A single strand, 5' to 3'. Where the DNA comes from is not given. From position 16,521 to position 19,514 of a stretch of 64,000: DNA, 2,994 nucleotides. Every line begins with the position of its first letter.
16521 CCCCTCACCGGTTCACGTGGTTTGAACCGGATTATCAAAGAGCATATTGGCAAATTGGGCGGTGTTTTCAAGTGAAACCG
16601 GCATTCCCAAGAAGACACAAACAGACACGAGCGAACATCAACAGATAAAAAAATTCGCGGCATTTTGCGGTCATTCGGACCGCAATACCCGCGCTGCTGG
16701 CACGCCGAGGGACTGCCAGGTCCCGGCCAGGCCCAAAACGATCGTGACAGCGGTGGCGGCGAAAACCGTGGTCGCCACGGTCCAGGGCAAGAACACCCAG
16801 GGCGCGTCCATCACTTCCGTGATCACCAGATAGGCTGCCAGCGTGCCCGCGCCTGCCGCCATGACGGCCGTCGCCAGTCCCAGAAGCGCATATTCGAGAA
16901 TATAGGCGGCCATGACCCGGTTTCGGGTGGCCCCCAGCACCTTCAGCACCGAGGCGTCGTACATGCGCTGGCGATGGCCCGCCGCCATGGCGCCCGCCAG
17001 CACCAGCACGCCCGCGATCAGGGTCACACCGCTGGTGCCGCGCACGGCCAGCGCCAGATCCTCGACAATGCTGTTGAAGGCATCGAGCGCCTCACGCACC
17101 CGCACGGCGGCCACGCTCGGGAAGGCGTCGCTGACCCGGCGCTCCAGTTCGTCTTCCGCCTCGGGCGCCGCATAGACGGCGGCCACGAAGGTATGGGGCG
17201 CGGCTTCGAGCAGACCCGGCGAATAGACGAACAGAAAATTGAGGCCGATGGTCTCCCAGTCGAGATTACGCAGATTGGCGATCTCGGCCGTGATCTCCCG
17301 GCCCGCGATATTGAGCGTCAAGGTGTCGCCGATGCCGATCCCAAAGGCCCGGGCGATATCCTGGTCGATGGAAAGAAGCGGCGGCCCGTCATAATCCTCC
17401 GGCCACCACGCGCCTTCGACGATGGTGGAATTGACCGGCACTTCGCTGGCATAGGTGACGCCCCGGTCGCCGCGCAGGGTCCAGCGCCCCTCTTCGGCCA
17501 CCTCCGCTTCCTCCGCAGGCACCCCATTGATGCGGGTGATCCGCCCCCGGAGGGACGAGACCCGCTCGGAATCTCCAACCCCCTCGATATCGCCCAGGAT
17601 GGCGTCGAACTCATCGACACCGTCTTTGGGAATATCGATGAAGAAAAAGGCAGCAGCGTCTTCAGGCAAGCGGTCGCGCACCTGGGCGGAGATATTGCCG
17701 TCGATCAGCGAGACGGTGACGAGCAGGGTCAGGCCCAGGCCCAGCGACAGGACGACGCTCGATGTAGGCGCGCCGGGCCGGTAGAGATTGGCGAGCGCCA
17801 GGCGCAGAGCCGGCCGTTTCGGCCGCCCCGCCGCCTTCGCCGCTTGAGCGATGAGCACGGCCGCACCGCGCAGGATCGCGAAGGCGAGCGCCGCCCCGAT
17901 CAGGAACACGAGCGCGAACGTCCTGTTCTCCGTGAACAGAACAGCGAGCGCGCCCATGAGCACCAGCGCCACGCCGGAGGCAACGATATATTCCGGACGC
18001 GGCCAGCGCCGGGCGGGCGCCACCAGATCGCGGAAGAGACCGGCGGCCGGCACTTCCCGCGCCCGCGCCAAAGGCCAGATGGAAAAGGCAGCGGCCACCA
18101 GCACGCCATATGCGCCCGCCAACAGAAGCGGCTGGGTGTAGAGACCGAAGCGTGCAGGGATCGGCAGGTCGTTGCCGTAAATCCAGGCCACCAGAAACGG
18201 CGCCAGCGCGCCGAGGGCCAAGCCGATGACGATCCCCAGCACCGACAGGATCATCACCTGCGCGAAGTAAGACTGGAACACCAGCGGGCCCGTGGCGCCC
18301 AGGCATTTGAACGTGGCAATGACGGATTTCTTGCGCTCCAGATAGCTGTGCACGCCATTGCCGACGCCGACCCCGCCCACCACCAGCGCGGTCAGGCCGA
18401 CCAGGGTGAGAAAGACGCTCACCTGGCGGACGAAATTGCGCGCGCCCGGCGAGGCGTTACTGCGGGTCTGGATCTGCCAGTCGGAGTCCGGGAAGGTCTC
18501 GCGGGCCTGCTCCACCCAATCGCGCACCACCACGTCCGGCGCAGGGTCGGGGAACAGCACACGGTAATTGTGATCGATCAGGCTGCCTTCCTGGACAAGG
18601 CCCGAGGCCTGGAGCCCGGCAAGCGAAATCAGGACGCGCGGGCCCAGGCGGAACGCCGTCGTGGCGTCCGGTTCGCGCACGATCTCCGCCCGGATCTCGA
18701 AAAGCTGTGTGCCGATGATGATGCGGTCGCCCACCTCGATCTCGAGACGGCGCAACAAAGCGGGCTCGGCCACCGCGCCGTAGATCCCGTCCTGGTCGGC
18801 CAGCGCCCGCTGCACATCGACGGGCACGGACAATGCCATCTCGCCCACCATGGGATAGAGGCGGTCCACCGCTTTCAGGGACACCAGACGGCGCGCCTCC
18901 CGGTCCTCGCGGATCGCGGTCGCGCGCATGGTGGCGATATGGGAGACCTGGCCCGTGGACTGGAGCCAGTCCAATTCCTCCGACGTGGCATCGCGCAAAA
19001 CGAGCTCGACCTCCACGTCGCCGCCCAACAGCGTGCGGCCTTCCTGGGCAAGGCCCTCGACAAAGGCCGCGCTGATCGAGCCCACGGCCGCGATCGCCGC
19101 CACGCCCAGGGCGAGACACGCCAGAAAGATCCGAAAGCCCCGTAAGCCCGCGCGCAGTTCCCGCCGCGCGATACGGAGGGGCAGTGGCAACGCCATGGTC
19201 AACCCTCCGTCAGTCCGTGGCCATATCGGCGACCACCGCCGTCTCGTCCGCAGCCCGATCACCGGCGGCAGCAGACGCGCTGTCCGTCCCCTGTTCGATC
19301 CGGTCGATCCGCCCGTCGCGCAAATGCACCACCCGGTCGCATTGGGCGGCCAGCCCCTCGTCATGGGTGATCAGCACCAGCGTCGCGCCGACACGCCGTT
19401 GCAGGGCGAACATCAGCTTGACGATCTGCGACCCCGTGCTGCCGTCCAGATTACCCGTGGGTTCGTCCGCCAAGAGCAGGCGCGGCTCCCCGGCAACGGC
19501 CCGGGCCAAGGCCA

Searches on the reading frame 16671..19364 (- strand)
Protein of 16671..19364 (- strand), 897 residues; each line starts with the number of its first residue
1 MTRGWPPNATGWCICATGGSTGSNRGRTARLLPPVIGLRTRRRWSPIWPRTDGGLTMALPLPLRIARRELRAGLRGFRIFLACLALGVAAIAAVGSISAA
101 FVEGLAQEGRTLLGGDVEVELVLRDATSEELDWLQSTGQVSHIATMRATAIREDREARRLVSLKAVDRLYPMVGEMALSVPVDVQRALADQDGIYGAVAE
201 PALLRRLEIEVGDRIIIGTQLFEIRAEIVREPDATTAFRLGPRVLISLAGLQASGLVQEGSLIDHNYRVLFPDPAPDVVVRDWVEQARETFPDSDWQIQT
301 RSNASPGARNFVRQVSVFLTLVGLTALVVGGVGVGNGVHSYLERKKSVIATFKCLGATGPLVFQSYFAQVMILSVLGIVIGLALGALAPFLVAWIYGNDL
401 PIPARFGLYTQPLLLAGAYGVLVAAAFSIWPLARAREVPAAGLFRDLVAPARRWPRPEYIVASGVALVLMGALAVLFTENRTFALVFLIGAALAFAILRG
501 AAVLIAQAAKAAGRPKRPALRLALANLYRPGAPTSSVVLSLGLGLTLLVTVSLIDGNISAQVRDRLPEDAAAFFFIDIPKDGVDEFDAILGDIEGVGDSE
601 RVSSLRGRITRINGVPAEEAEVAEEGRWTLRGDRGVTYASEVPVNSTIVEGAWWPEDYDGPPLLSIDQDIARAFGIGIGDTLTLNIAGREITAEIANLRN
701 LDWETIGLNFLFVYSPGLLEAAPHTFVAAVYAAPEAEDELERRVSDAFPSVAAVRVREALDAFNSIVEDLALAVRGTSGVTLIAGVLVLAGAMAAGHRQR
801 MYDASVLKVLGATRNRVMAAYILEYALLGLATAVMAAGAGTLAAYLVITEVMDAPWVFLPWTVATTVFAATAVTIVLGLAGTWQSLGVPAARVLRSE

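Call 40: search_protein_families(library=ncbifam, proteins=[window:16671-19364:-], max_evalue=1e-10)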
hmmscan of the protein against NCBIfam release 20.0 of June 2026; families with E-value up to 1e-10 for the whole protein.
window:16671-19364:- (897 aa): 1 family
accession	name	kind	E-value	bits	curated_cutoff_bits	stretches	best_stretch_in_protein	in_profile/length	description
NF041854.1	ABC_perm_YbbP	equivalog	2.7e-79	267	999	1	79-884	17-794/806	putative ABC transporter permease subunit YbbP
